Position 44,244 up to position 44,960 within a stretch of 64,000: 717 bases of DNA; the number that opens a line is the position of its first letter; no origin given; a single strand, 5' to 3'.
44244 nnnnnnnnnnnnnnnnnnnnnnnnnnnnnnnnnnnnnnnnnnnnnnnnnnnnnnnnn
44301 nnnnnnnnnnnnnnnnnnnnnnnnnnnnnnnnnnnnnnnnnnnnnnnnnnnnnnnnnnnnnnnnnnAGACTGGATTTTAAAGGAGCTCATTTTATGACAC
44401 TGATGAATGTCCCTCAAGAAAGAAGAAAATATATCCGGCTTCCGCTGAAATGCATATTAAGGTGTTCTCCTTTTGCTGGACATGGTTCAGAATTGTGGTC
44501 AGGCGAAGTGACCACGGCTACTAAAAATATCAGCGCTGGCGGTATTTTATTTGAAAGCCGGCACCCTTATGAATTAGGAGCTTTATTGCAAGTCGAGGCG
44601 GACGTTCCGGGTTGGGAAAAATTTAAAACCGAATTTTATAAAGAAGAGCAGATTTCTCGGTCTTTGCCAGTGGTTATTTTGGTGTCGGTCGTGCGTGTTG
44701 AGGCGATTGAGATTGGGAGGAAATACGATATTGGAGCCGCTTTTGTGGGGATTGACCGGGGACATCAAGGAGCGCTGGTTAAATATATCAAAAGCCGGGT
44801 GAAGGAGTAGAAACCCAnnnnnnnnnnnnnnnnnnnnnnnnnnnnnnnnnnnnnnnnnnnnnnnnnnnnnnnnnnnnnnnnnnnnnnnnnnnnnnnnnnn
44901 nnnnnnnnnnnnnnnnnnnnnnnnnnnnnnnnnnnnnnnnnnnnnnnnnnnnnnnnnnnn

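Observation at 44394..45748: Two PilZ-domain proteins interleaved with CheW at the head of the chemosensory cluster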

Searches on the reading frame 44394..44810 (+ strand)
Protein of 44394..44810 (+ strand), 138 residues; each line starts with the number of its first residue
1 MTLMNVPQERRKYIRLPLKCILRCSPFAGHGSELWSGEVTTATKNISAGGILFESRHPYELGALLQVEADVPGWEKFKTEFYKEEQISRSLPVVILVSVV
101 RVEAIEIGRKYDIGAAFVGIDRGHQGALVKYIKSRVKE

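Call 3: search_protein_families(library=pfam, proteins=[window:44394-44810:+], max_evalue=0.01)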
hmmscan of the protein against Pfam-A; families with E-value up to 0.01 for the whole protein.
window:44394-44810:+ (138 aa): 1 family
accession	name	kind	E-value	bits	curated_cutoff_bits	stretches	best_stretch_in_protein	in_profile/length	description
PF07238.19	PilZ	-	5.7e-09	36.7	22.5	1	9-133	1-101/102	PilZ domain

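Call 8: find_homologous_proteins(query=window:44394-44810:+, max_evalue=0.001)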
Query window:44394-44810:+ (138 aa): 5 proteins with E <= 0.001 among 29 candidates.
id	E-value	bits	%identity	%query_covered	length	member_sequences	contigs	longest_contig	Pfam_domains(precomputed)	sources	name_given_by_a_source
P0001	2.0e-85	301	100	100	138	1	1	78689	PF07238.20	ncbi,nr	ncbi:MAG: PilZ domain-containing protein [Candidatus Omnitrophica bacterium]|nr:PilZ domain-containi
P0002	1.0e-26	111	46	97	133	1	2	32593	PF07238.20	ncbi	-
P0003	3.4e-24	103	48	91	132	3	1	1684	PF07238.20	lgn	-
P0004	9.8e-19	85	36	98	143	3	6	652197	PF07238.20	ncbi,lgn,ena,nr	ncbi:MAG: PilZ domain-containing protein [Candidatus Aureabacteria bacterium]|nr:PilZ domain-contain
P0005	2.2e-13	68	42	72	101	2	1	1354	-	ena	-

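Call 9: find_encoding_contigs(protein=P0002, flank=10000, max_places=4)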
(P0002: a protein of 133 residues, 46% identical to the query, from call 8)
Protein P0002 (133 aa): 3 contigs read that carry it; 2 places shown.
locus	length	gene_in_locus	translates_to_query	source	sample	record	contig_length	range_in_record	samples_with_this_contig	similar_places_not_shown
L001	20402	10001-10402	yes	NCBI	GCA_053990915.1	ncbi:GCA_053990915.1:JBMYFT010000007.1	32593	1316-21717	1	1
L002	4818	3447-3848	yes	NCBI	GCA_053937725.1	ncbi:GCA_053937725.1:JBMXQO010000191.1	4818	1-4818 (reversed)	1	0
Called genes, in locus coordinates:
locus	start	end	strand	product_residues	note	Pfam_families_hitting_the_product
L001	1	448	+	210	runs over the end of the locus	PF13578:Methyltransf_24 (faint)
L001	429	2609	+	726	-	PF00224:PK, PF14306:PUA_2, PF01747:ATP-sulfurylase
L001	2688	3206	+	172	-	PF01584:CheW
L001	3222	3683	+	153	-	PF01584:CheW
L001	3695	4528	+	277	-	PF03705:CheR_N, PF01739:CheR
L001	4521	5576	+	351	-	PF00072:Response_reg, PF01339:CheB_methylest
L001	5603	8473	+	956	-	PF01627:Hpt, PF26154:DUF8042 (faint), PF01627:Hpt, PF02895:H-kinase_dim, PF02518:HATPase_c, PF01584:CheW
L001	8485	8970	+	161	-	PF03975:CheD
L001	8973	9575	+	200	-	PF04509:CheC (weak)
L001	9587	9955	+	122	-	PF00072:Response_reg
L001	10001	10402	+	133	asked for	PF07238:PilZ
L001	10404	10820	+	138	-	PF00072:Response_reg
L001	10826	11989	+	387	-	PF00072:Response_reg, PF00512:HisKA, PF02518:HATPase_c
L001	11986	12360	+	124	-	PF07238:PilZ (weak)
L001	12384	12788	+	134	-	PF00571:CBS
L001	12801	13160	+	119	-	PF00072:Response_reg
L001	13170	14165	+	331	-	PF00072:Response_reg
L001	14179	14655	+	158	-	PF13690:CheX, PF04509:CheC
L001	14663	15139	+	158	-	PF13690:CheX, PF04509:CheC (weak)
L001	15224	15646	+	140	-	PF01258:zf-dskA_traR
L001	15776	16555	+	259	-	PF01790:LGT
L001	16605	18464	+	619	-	PF08376:NIT, PF00672:HAMP (weak), PF00015:MCPsignal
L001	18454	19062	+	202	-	-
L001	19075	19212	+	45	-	-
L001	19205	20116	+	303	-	PF01075:Glyco_transf_9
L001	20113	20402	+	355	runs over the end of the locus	PF01075:Glyco_transf_9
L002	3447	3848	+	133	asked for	PF07238:PilZ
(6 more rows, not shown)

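Call 10: find_encoding_contigs(protein=P0004, flank=10000, max_places=4)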
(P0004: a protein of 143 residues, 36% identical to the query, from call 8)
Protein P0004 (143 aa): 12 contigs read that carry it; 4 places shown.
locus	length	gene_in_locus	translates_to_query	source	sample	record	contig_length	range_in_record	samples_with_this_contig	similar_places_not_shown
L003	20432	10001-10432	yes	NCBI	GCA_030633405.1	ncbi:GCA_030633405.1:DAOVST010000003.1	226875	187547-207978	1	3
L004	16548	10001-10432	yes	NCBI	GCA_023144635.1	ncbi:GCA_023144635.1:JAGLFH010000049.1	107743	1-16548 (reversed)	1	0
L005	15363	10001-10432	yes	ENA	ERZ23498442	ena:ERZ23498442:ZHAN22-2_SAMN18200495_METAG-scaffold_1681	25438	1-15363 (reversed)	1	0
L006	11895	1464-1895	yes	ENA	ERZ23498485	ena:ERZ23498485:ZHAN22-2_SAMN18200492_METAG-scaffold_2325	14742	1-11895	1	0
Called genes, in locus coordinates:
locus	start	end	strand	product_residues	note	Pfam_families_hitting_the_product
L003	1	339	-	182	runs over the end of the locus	PF01797:Y1_Tnp (faint)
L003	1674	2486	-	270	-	PF03819:MazG, PF01503:PRA-PH (weak), PF03819:MazG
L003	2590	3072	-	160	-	-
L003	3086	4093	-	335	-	PF12127:FloA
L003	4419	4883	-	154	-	PF01957:NfeD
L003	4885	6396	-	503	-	PF01972:SDH_protease (faint), PF25145:NfeD1b_N, PF24961:NfeD_membrane, PF01957:NfeD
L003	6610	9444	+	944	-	PF00005:ABC_tran (faint), PF02463:SMC_N (faint), PF13191:AAA_16 (faint), PF13304:AAA_21 (faint), PF13481:AAA_25 (faint), PF13555:AAA_29 (faint), PF17760:UvrA_inter, PF17755:UvrA_DNA-bind, +1 more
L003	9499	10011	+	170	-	PF01740:STAS, PF13466:STAS_2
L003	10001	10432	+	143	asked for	PF07238:PilZ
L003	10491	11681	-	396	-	PF01966:HD, PF13286:HD_assoc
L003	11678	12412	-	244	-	PF00588:SpoU_methylase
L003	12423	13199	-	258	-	PF13487:HD_5, PF01966:HD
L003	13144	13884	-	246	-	PF00590:TP_methylase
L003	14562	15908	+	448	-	PF11638:DnaA_N, PF22688:Hda_lid (faint), PF00308:Bac_DnaA, PF01695:IstB_IS21, PF03969:AFG1_ATPase (faint), PF08299:Bac_DnaA_C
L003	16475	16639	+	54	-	-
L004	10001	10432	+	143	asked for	PF07238:PilZ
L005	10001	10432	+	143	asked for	PF07238:PilZ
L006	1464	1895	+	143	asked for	PF07238:PilZ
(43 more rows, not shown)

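Call 19: find_related_loci(query=A2, collection=genome_contigs, flank=10000)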
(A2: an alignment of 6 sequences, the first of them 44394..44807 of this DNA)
Query A2 (138 aa) in genome_contigs; peptide patterns used: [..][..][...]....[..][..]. (x = any residue, [..] = any of these).
176 stretches matched a pattern; 108 encode a relative of the query (tblastn E <= 1e-3); the best 80 are kept; 80 distinct loci.
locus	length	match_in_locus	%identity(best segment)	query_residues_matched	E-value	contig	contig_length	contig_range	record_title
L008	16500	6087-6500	46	1-136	1e-37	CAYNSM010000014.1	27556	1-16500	MAG TPA_asm: uncultured Planctomycetales bacterium isolate SRP278252_co1_54 genome assembly, contig: NODE_2791_length_27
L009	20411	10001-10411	46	1-135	2e-34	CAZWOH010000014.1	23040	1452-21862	MAG TPA_asm: uncultured Planctomycetales bacterium isolate binchicken_co346_31 genome assembly, contig: NODE_454_length_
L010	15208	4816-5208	46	5-138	3e-32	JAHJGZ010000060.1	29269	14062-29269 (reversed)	MAG: Candidatus Omnitrophota bacterium isolate Modern_marine_glass_biofilm.mb.92 Modern_marine_glas.mb.92_k141_299718, w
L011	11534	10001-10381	45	4-132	5e-29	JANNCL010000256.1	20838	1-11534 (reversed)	MAG: Candidatus Omnitrophota bacterium isolate OTE_78_metabat_191 OTE_78_k141_4141213, whole genome shotgun sequence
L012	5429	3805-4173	43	8-133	3e-27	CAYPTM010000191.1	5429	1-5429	MAG TPA_asm: uncultured Elusimicrobiales bacterium isolate binchicken_co273_59 genome assembly, contig: NODE_15089_lengt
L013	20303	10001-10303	43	38-138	8e-26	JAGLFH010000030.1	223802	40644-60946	MAG: Candidatus Auribacterota bacterium isolate RS_1_24 ROV157_1.bin.24.fa_30, whole genome shotgun sequence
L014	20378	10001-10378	41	10-137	6e-25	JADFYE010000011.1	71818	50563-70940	MAG: Candidatus Omnitrophota bacterium isolate nDJH6bin14 nDJH6_bin14_NODE_11_length_71818_cov_5.726702, whole genome sh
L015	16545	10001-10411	36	1-135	2e-24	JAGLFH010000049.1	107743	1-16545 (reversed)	MAG: Candidatus Auribacterota bacterium isolate RS_1_24 ROV157_1.bin.24.fa_49, whole genome shotgun sequence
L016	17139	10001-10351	33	9-137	4e-15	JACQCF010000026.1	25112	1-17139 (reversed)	MAG: Candidatus Omnitrophota bacterium isolate NC_groundwater_961_Pr1_S-0.2um_46_24 Montesol18-Sp2_coassembly_scaffold_1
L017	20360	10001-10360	32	7-138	2e-14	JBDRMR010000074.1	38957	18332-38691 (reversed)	MAG: Candidatus Omnitrophota bacterium isolate MEGAHIT-group-1.84 k141_1466659, whole genome shotgun sequence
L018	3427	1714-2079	31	5-138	2e-14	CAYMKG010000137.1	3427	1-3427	MAG TPA_asm: uncultured Planctomycetales bacterium isolate binchicken_co184_351 genome assembly, contig: NODE_61627_leng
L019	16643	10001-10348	30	8-136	4e-14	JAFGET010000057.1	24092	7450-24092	MAG: Candidatus Omnitrophota bacterium isolate Zod_Metabat.1253 k87_4438194, whole genome shotgun sequence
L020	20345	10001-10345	34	6-132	2e-13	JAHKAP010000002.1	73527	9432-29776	MAG: Candidatus Omnitrophota bacterium isolate Undefined_mixed_planktonic.mb.47 Undefined_mixed_pl.mb.47_k141_55006, who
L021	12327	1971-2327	31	8-138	2e-13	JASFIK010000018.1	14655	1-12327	MAG: Candidatus Omnitrophota bacterium isolate D0608S12metaG_Bin_274 D0608S12metaG_FD_scaffold_353_c1, whole genome shot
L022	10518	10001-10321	32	8-137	2e-13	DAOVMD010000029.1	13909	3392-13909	MAG TPA_asm: Candidatus Mcinerneyibacteriota bacterium isolate CSMAG_1462 CSMAG_1462_k141_2226473_length_13909_cov_14.86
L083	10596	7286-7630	24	7-133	7e-7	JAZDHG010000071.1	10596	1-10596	MAG: Candidatus Omnitrophota bacterium isolate MEGAHIT-group-0.309 k141_4603754, whole genome shotgun sequence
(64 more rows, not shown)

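Call 26: search_protein_representatives(alignment_id=A2)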
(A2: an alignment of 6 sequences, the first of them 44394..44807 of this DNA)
Query: 6 sequences, 137 profile positions. Proteins with E-value up to 0.001 (for the whole library): 1581; up to 1e-10: 243; up to 1e-30: 26. The best 150 are listed.
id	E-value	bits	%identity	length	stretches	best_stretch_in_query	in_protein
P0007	1.2e-57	209.6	-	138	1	2-135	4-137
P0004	1.2e-54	199.9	-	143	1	1-136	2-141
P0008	2.2e-48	179.6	-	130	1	7-132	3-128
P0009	2.2e-42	160.2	-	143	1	3-135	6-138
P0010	4.8e-42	159.1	-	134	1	6-136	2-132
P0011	2.9e-39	150.1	-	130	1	9-135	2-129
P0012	4.8e-38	146.1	-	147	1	6-136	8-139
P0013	5.9e-38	145.8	-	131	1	4-132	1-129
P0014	7.5e-38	145.5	-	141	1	5-135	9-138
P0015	1.8e-37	144.3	-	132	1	3-132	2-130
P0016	9.6e-36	138.7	-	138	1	7-136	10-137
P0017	2.0e-35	137.7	-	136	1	1-136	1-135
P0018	4.4e-35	136.5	-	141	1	1-132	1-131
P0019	1.0e-33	132.1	-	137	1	4-135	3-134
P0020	1.4e-33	131.6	-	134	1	7-134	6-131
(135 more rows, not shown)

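Call 27: find_related_loci(query=A2, collection=metagenome_contigs, flank=10000)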
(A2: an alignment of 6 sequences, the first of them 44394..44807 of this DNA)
Query A2 (138 aa) in metagenome_contigs; peptide patterns used: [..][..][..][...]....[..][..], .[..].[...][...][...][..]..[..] (x = any residue, [..] = any of these).
397 stretches matched a pattern; 111 encode a relative of the query (tblastn E <= 1e-3); the best 80 are kept; 80 distinct loci.
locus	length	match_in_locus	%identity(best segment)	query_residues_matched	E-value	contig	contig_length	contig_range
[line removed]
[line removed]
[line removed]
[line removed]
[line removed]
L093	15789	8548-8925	35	4-134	1e-18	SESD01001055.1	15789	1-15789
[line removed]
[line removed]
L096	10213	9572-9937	37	8-134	3e-19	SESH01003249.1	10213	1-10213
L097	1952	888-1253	36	8-134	3e-19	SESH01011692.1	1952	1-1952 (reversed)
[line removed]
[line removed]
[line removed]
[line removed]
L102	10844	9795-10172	35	4-134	1e-18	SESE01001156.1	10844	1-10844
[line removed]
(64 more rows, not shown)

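Call 39: search_solved_structures(query=A2, max_evalue=1, show_alignments=2)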
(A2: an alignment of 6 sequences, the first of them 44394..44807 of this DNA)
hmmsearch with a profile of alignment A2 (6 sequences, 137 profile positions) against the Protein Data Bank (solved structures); distinct sequences matched with E-value up to 1: 1.
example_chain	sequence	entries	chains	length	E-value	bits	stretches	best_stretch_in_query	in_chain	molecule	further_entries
5vx6_A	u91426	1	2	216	0.0028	20.5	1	5-78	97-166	Uncharacterized protein YpfA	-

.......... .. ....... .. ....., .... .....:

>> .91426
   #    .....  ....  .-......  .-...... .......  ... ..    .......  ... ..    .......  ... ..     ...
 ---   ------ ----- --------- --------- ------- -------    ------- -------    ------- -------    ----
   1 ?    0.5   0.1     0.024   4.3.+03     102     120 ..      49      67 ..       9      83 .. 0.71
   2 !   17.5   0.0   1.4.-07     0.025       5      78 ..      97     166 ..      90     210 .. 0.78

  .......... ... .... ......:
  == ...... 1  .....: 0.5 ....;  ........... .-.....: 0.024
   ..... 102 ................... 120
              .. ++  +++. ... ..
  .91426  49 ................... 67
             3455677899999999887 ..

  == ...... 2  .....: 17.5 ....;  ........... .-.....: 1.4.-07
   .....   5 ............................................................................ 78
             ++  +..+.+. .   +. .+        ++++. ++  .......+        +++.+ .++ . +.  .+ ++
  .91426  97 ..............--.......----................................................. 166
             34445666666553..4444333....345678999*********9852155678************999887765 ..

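Call 41: find_homologous_proteins(query=A3, max_evalue=1e-10)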
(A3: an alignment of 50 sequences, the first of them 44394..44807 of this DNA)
Query A3 (50 sequences) (138 aa, profile of the alignment): 86 proteins with E <= 1e-10 among 2312 candidates.
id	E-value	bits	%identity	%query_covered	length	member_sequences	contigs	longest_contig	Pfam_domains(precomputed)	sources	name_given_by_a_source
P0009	5.4e-49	183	48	96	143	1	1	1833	PF07238.20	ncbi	-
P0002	5.0e-47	177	46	97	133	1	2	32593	PF07238.20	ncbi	-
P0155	1.5e-46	175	54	97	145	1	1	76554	PF07238.20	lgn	-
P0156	1.4e-45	172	50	93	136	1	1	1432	PF07238.20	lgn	-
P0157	2.1e-45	172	46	97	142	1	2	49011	PF07238.20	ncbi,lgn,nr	ncbi:MAG: PilZ domain-containing protein [Candidatus Omnitrophica bacterium]|nr:PilZ domain-containi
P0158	2.9e-44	168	42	99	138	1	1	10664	PF07238.20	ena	-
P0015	3.3e-44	168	40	91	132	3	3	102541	PF07238.20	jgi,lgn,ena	-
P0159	5.3e-44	167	48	93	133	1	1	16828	PF07238.20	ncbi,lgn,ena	-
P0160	7.0e-44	167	48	96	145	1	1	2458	PF07238.20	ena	-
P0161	9.8e-44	166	53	93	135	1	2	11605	PF07238.20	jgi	-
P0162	1.9e-43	165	50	95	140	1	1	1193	PF07238.20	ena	-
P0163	2.4e-43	165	48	91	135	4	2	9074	PF07238.20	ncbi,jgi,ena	-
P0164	2.7e-43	165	54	91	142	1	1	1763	PF07238.20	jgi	-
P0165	3.8e-43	164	43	96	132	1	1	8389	PF07238.20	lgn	-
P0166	4.7e-43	164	46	94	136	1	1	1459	PF07238.20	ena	-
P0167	1.1e-42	163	38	93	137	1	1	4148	PF07238.20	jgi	-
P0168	1.6e-42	162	47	93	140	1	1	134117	PF07238.20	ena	-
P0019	3.0e-42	161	38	93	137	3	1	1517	PF07238.20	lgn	-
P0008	3.4e-42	161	45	91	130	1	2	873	PF07238.20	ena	-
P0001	4.9e-42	161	100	100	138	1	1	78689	PF07238.20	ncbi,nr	ncbi:MAG: PilZ domain-containing protein [Candidatus Omnitrophica bacterium]|nr:PilZ domain-containi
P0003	6.7e-42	160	48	91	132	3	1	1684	PF07238.20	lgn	-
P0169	5.6e-41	157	48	96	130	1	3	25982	PF07238.20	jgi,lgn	jgi:hypothetical protein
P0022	7.9e-41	157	47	91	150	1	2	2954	PF07238.20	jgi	jgi:c-di-GMP-binding flagellar brake protein YcgR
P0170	2.4e-40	155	51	97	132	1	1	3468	PF07238.20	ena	-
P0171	2.6e-40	155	48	96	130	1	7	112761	PF07238.20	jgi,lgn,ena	-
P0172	8.0e-40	153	45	94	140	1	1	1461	PF07238.20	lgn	-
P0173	4.3e-39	151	44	93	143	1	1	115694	PF07238.20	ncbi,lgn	-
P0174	8.1e-39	150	41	100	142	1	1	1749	PF07238.20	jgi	jgi:hypothetical protein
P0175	6.6e-38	147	47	91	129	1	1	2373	PF07238.20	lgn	-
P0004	8.5e-38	147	36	98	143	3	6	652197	PF07238.20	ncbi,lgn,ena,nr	ncbi:MAG: PilZ domain-containing protein [Candidatus Aureabacteria bacterium]|nr:PilZ domain-contain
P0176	1.4e-37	146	45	93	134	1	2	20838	PF07238.20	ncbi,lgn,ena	-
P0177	2.3e-37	146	34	94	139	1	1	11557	PF07238.20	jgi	jgi:hypothetical protein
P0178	2.7e-37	145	49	91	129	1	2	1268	PF07238.20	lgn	-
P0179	2.7e-37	145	44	92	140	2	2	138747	-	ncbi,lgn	-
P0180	7.7e-37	144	44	97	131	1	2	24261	PF07238.20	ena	-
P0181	8.9e-37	144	45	97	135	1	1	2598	PF07238.20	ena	-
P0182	2.4e-36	142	36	95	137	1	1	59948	PF07238.20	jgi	jgi:hypothetical protein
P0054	2.4e-36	142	32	93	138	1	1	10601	PF07238.20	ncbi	-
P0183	3.3e-36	142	35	92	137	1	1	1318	PF07238.20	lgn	-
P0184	5.8e-36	141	45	91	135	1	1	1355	PF07238.20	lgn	-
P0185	9.4e-36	140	33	92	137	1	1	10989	PF07238.20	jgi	jgi:c-di-GMP-binding flagellar brake protein YcgR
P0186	2.2e-35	139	35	92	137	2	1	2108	PF07238.20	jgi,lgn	-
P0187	2.2e-35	139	38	97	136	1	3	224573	PF07238.20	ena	-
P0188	5.1e-35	138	32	92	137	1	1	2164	PF07238.20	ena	-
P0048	1.2e-33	133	33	91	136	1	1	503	PF07238.20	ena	-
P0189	1.6e-33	133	36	95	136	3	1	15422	PF07238.20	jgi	-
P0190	1.7e-33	133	28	95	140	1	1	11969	PF07238.20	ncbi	-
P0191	3.3e-33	132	38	93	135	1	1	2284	PF07238.20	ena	-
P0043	6.6e-33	131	31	91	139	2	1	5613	PF07238.20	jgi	-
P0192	1.1e-28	117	33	91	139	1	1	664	PF07238.20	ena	-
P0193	4.3e-24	103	33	91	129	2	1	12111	PF07238.20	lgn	-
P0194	3.1e-23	100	35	94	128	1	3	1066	PF07238.20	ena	-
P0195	5.2e-19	86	36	68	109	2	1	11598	PF07238.20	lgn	-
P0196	4.9e-18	83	35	71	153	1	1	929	PF07238.20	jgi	jgi:c-di-GMP-binding flagellar brake protein YcgR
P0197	1.1e-17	82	33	91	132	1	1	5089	PF07238.20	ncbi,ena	-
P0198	9.4e-17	79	28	91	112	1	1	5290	PF07238.20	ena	-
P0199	1.0e-16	79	31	91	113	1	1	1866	PF07238.20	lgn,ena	-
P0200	1.8e-16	78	31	91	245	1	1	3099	PF07238.20,PF00437.27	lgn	-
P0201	2.1e-16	78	33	91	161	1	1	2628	PF07238.20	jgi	jgi:c-di-GMP-binding flagellar brake protein YcgR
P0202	2.1e-16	78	32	91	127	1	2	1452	PF07238.20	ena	-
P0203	2.8e-16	77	32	82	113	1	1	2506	PF07238.20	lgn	-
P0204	1.0e-15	75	32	91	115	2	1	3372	PF07238.20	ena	-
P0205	1.4e-15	75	35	91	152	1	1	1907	PF07238.20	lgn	-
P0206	1.5e-15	75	31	91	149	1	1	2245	PF07238.20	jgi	jgi:c-di-GMP-binding flagellar brake protein YcgR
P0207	4.2e-15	73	40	46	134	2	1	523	PF07238.20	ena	-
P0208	5.5e-15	73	30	95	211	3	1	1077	PF07238.20,PF00990.27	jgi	jgi:hypothetical protein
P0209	2.6e-14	71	27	93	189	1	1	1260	PF07238.20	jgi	jgi:hypothetical protein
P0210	3.0e-14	71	27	91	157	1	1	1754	PF07238.20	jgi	jgi:c-di-GMP-binding flagellar brake protein YcgR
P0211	9.6e-14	69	28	94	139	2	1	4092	PF07238.20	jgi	-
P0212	1.3e-13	69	34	70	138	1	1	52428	PF07238.20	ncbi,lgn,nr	ncbi:MAG: PilZ domain-containing protein [Elusimicrobia bacterium]|nr:PilZ domain-containing protein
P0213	1.4e-13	69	26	94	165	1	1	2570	PF07238.20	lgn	-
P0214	1.7e-13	68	25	91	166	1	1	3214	PF07238.20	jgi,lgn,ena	-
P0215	2.6e-13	68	27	92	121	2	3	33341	PF07238.20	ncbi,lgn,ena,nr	ncbi:MAG: PilZ domain-containing protein [Candidatus Omnitrophica bacterium]|nr:PilZ domain-containi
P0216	3.4e-13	67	31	93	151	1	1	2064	PF07238.20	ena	-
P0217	6.6e-13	66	33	87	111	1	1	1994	PF07238.20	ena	-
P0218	1.5e-12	65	28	92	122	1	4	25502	PF07238.20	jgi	-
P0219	2.1e-12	65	31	66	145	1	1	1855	PF07238.20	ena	-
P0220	2.5e-12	64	24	93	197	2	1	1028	PF07238.20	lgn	-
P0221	2.9e-12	64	28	93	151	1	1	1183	PF07238.20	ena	-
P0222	3.4e-12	64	27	92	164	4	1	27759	PF07238.20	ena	-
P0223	3.4e-12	64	26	90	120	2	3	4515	PF07238.20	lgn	-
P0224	1.5e-11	62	34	69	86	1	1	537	PF07238.20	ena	-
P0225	1.9e-11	62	25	81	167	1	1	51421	PF07238.20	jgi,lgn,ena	-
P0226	4.2e-11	60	29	72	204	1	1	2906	PF07238.20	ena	-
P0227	8.6e-11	59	24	72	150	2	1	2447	PF07238.20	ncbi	-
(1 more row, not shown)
